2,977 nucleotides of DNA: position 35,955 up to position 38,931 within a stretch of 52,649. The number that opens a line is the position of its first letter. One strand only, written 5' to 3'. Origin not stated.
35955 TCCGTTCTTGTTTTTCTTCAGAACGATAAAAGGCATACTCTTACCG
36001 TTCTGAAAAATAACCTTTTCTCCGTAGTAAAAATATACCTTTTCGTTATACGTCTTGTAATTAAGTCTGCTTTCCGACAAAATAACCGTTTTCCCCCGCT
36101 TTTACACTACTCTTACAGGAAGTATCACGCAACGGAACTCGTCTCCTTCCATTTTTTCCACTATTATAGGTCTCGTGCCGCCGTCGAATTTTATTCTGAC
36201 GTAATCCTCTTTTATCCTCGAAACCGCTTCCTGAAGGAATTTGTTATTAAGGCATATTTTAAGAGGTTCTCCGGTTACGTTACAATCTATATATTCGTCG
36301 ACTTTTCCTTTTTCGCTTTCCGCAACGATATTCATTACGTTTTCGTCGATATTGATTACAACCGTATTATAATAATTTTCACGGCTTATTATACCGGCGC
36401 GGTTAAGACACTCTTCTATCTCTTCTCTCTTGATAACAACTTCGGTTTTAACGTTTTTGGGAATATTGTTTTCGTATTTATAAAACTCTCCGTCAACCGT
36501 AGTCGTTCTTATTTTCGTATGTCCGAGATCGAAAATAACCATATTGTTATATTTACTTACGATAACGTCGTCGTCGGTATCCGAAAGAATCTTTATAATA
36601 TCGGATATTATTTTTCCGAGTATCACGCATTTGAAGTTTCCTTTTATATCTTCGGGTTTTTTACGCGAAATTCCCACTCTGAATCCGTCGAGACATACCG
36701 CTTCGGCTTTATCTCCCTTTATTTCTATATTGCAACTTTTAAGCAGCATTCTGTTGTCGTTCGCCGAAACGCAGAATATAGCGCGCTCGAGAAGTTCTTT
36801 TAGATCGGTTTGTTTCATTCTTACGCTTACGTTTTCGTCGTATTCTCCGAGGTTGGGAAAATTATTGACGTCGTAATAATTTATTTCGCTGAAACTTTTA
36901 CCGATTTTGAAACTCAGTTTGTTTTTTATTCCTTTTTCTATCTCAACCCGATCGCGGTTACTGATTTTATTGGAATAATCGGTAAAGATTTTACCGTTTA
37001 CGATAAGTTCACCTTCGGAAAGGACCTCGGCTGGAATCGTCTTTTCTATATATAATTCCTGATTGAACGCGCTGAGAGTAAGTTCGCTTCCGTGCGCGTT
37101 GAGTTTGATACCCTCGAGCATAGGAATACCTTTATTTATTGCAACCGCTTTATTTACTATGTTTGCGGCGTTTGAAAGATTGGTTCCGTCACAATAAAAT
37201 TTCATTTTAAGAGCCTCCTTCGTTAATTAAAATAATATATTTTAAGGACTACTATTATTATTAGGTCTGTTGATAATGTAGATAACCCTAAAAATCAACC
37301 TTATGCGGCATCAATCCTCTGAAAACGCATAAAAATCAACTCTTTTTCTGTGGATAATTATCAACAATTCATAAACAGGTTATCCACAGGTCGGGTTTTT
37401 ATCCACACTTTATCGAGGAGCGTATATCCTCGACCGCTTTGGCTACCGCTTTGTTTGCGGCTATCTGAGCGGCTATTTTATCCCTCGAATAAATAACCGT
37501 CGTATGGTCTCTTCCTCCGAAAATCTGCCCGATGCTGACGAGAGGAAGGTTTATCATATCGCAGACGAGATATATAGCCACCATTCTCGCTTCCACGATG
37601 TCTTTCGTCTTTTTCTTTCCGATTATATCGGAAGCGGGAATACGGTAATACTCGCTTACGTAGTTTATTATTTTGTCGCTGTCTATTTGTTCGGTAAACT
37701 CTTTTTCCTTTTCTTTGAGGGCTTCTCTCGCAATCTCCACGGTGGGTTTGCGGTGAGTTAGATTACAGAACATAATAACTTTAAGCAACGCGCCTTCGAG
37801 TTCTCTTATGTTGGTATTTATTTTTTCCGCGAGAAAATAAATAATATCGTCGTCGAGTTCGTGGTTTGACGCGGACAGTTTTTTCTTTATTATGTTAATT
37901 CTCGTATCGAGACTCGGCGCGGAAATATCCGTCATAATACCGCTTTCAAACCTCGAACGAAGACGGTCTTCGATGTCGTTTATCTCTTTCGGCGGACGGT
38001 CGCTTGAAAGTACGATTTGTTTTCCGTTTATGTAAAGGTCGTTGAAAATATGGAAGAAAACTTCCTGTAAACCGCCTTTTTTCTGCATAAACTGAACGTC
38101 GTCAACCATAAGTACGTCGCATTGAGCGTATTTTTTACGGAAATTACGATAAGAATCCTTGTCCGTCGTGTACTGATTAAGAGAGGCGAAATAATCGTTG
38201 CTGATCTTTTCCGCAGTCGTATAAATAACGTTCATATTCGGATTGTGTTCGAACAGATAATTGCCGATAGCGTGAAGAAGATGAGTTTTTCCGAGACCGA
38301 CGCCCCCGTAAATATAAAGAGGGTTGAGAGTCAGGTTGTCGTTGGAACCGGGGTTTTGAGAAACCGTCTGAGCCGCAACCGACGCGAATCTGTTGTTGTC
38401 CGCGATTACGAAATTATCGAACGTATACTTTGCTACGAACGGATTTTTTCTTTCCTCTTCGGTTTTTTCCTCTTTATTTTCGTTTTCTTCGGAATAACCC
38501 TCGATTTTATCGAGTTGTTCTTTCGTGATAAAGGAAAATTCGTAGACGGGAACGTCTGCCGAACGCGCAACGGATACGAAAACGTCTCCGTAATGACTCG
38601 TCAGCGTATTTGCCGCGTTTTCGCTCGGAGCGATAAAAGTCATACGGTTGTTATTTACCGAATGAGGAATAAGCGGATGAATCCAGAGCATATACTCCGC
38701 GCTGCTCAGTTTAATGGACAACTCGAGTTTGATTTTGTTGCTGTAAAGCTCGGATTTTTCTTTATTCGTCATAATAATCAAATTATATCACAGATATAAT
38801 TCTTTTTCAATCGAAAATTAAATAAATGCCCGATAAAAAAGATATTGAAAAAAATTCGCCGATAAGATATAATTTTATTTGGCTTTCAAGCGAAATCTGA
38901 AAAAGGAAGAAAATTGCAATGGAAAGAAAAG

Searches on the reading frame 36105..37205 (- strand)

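Call 75: search_protein_families(library=pfam, proteins=[window:36105-37205:-], max_evalue=0.001)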
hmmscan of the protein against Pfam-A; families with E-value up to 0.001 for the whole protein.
window:36105-37205:- (367 aa): 3 families
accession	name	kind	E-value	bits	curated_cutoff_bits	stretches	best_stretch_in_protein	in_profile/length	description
PF02768.20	DNA_pol3_beta_3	-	8.1e-23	81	27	1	248-365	4-121/121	DNA polymerase III beta subunit, C-terminal domain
PF00712.24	DNA_pol3_beta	-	3e-22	79.5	24.4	1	1-119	1-119/120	DNA polymerase III beta subunit, N-terminal domain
PF02767.21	DNA_pol3_beta_2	-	3.2e-17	63.3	27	1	130-241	2-114/116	DNA polymerase III beta subunit, central domain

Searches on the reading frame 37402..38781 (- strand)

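Call 75: search_protein_families(library=pfam, proteins=[window:37402-38781:-], max_evalue=0.001)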
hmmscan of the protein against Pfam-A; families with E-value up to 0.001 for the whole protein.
window:37402-38781:- (460 aa): 6 families
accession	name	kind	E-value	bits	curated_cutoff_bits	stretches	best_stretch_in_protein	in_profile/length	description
PF00308.24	Bac_DnaA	-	1.7e-58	197.8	23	1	117-285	3-162/162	Bacterial DnaA ATPAse domain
PF08299.17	Bac_DnaA_C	-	9.1e-24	83.7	31.5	1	369-436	2-69/69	Bacterial dnaA protein helix-turn-helix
PF01695.23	IstB_IS21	-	3e-06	27.4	24.1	1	156-264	96-196/238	IstB-like ATP binding protein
PF03969.22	AFG1_ATPase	-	6.8e-06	25.7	27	1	123-268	35-172/361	AFG1-like ATPase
PF11638.13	DnaA_N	-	2.1e-05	24.6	24.6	1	15-67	5-58/65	DnaA N-terminal domain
PF00004.35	AAA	-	0.00069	20.5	21.2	0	156-280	2-125/131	ATPase family associated with various cellular activities (AAA)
